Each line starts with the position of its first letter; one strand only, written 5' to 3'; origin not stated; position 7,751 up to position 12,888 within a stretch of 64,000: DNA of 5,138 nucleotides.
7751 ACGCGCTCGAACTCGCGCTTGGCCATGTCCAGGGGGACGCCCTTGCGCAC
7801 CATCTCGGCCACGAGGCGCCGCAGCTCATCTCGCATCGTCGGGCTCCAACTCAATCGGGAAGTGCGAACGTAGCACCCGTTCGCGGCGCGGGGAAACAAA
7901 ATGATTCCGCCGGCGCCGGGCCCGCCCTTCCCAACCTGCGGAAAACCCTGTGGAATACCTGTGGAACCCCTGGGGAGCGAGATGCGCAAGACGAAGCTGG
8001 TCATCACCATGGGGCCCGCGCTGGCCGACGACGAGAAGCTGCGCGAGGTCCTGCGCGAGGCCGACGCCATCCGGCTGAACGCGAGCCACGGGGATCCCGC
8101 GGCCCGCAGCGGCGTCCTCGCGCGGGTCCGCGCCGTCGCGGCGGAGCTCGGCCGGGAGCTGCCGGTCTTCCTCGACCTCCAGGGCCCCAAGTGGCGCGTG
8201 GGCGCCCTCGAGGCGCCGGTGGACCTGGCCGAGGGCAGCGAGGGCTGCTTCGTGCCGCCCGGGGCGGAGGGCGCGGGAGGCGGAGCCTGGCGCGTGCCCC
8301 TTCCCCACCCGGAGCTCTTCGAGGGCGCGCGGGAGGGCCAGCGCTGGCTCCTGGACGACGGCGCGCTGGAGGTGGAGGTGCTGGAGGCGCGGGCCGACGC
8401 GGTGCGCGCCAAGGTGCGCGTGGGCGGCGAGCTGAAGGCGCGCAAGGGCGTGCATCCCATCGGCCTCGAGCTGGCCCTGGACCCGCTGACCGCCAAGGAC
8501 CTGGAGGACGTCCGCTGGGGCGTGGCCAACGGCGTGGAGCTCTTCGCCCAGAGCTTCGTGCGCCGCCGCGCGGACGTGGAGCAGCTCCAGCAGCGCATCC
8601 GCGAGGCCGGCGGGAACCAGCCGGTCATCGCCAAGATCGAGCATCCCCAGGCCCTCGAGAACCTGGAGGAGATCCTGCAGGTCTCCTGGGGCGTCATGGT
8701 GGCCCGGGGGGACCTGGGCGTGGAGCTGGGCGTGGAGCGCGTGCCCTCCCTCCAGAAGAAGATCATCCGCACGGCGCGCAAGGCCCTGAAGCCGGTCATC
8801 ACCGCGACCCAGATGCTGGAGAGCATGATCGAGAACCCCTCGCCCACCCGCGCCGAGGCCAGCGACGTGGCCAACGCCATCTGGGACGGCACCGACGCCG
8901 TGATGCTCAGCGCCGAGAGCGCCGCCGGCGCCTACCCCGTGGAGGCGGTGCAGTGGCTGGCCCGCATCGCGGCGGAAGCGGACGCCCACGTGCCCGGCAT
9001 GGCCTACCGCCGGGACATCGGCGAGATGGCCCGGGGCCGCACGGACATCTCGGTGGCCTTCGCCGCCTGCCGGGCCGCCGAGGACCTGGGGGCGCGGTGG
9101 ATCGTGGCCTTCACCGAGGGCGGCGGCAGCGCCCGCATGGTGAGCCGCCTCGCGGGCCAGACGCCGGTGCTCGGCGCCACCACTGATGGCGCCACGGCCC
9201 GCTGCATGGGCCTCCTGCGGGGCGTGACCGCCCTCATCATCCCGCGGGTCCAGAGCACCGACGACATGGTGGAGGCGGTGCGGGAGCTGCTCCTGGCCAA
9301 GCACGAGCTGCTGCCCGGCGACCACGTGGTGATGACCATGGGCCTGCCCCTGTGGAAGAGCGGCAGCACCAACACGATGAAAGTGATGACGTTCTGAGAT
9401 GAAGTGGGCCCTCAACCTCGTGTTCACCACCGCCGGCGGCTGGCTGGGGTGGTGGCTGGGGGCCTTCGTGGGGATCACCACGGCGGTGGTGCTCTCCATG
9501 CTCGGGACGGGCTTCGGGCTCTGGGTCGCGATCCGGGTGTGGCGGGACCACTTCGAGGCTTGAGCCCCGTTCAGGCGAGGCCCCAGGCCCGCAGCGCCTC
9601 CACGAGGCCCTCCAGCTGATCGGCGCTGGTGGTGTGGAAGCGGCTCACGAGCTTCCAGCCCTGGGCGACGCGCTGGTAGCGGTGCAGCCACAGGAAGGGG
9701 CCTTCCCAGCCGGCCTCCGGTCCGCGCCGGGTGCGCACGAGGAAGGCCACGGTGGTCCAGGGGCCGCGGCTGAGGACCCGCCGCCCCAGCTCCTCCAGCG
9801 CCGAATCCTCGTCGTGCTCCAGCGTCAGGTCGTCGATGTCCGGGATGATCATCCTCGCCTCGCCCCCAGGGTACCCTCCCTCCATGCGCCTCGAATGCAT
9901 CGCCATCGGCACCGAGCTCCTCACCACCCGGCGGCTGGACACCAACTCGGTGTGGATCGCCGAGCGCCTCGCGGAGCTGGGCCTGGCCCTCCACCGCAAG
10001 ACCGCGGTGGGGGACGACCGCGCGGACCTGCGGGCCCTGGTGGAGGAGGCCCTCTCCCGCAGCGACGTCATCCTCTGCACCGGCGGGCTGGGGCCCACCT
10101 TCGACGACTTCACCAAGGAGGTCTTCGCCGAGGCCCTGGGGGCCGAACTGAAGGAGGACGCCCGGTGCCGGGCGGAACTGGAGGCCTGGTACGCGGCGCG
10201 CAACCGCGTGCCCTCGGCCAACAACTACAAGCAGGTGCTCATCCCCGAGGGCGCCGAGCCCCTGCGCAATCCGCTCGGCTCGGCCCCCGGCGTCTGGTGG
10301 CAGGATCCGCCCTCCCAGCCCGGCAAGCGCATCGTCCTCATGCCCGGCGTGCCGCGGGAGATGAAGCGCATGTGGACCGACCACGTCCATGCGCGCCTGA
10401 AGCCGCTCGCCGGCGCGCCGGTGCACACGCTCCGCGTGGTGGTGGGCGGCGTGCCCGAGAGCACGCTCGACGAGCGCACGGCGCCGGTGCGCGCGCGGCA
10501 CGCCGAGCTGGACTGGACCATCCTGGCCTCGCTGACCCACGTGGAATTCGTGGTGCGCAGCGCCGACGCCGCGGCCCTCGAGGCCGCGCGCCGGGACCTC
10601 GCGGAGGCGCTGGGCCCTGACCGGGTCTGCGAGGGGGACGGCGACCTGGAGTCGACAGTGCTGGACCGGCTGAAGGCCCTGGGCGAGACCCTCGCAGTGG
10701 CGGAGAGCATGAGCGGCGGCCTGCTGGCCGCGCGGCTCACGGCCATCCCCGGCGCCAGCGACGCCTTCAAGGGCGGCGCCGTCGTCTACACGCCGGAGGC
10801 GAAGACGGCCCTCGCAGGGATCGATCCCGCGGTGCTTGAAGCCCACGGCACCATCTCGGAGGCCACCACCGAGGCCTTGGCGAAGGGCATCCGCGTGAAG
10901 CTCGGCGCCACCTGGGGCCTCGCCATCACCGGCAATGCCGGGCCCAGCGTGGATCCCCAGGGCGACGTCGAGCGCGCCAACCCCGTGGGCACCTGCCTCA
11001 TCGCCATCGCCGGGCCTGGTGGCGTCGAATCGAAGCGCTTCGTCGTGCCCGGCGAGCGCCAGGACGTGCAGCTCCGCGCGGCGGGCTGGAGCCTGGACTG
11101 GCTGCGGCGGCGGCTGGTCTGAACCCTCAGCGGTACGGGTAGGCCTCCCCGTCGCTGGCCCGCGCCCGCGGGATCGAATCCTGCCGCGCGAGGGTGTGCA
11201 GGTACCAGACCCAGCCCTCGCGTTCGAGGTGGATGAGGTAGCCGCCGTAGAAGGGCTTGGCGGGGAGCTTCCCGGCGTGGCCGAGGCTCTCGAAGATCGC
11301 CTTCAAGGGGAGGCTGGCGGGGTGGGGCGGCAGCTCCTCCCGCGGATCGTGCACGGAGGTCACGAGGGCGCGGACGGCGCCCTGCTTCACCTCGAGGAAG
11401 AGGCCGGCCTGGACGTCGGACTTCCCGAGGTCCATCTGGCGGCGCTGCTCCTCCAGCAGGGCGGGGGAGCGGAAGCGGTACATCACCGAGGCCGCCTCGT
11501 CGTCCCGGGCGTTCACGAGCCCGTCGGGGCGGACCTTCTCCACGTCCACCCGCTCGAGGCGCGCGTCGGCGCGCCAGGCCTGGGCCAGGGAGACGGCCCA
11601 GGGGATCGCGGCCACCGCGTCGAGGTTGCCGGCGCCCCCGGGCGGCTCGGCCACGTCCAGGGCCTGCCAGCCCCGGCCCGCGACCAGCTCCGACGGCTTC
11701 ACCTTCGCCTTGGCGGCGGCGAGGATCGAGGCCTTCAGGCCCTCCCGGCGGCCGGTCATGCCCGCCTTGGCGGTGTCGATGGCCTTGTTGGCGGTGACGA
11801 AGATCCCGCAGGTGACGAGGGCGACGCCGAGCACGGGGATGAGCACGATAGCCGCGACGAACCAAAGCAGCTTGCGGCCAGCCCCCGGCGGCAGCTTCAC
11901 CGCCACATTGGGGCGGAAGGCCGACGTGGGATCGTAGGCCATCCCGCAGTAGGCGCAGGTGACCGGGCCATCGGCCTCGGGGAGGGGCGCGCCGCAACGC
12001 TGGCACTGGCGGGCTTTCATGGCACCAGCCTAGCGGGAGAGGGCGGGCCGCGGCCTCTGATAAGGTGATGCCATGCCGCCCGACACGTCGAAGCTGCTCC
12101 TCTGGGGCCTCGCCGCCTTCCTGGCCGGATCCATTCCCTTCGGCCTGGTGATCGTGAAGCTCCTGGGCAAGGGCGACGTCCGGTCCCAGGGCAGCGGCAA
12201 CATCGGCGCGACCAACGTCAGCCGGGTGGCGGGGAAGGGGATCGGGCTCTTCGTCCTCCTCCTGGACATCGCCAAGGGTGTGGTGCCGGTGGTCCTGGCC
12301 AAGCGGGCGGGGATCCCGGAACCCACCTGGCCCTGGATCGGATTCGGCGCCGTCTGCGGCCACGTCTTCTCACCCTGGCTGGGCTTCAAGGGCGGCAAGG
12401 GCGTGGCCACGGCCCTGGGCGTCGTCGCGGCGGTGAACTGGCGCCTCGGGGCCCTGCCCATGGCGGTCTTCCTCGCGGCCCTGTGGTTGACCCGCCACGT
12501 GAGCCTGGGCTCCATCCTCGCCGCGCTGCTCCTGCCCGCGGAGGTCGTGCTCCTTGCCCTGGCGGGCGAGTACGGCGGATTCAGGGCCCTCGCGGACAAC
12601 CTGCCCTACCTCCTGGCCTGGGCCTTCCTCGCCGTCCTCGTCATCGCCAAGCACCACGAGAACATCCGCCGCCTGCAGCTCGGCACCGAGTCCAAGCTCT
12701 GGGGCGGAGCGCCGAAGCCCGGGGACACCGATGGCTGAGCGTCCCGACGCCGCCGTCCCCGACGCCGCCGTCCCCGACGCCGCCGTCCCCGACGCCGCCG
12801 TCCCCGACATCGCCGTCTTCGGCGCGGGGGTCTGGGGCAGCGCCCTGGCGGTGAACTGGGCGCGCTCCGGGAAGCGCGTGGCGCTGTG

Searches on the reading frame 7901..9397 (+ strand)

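Call 31: search_protein_families(library=pfam, proteins=[window:7901-9397:+], max_evalue=0.0001)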
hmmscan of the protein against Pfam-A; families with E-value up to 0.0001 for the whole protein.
window:7901-9397:+ (498 aa): 3 families
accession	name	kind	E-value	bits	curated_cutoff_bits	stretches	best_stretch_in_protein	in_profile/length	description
PF00224.27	PK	-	2.2e-93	313.4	30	1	28-350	1-328/328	Pyruvate kinase, barrel domain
PF02887.21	PK_C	-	2e-27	96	28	1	384-496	2-114/114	Pyruvate kinase, alpha/beta domain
PF03328.21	HpcH_HpaI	-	2.8e-05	23.9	25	0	219-303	92-180/221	HpcH/HpaI aldolase/citrate lyase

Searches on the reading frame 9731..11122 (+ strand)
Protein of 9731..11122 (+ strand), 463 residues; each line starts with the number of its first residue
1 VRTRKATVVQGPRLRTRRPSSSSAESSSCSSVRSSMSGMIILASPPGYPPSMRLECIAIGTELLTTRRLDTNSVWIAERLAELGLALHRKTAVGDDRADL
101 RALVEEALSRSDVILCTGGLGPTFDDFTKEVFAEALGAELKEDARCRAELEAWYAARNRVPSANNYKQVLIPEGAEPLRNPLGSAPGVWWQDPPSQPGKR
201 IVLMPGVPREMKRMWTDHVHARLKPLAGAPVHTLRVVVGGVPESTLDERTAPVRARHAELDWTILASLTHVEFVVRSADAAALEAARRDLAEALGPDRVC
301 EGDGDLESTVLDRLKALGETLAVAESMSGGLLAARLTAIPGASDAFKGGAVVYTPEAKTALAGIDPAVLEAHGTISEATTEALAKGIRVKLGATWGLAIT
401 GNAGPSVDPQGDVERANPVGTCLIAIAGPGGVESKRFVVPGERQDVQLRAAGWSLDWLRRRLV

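Call 7: search_protein_families(library=pfam, proteins=[window:9731-11122:+], max_evalue=0.01)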
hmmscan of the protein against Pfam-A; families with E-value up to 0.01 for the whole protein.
window:9731-11122:+ (463 aa): 2 families
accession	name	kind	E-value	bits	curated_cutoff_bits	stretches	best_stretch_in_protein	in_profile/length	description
PF02464.23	CinA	-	4.2e-45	153.6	23.5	1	305-461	3-154/155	Competence-damaged protein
PF00994.29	MoCF_biosynth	-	8.6e-32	110.3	26.6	1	56-223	2-142/144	Probable molybdopterin binding domain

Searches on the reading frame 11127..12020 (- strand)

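Call 7: search_protein_families(library=pfam, proteins=[window:11127-12020:-], max_evalue=0.01)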
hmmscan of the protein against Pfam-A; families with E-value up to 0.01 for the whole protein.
window:11127-12020:- (297 aa): 1 family
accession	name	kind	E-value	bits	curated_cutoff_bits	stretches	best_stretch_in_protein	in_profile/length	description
PF12773.13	DZR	-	0.0034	17.9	27.3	1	2-35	11-40/45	Double zinc ribbon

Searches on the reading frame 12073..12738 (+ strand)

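Call 7: search_protein_families(library=pfam, proteins=[window:12073-12738:+], max_evalue=0.01)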
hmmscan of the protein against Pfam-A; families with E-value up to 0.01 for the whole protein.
window:12073-12738:+ (221 aa): 1 family
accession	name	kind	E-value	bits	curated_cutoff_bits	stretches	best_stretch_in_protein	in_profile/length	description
PF02660.20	G3P_acyltransf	-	3.5e-52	177.2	24.1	1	15-201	2-164/164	Glycerol-3-phosphate acyltransferase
